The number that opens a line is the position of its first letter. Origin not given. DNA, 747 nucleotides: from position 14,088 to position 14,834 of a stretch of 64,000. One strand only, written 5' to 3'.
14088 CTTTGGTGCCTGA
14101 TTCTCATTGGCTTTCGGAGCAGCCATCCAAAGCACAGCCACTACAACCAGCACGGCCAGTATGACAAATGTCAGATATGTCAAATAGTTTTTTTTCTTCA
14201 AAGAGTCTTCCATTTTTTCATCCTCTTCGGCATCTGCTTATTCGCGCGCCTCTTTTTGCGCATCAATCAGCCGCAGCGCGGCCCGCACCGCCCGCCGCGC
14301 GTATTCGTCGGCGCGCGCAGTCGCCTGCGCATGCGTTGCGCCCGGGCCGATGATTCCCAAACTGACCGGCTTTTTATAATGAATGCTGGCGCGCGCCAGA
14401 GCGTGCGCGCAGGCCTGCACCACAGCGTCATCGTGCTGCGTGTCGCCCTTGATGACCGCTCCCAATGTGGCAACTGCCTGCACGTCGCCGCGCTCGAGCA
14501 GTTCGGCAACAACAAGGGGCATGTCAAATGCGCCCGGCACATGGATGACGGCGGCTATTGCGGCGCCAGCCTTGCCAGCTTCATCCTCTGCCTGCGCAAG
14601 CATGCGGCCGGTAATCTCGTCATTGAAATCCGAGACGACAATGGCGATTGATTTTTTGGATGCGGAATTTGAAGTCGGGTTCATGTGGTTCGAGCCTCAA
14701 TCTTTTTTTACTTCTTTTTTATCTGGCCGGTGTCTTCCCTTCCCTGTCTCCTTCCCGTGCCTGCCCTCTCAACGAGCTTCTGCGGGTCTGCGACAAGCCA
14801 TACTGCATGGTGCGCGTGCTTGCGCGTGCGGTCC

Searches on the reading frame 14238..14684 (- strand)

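Call 59: search_protein_families(library=ncbifam, proteins=[window:14238-14684:-], max_evalue=0.01)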
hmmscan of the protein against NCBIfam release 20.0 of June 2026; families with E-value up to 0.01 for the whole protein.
window:14238-14684:- (148 aa): 4 families
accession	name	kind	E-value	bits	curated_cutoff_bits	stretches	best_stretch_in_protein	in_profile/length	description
TIGR00114.1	lumazine-synth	equivalog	3.8e-35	121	84.6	1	13-143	3-135/138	6,7-dimethyl-8-ribityllumazine synthase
NF000814.0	PRK00061.2-2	equivalog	1.5e-21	76.8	174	1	5-144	12-156/160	6,7-dimethyl-8-ribityllumazine synthase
NF009084.0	PRK12419.1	equivalog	6.8e-09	35.5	160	1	5-120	8-125/166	6,7-dimethyl-8-ribityllumazine synthase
TIGR01506.1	ribC_arch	equivalog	0.005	16.8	100.55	1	31-139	17-126/151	riboflavin synthase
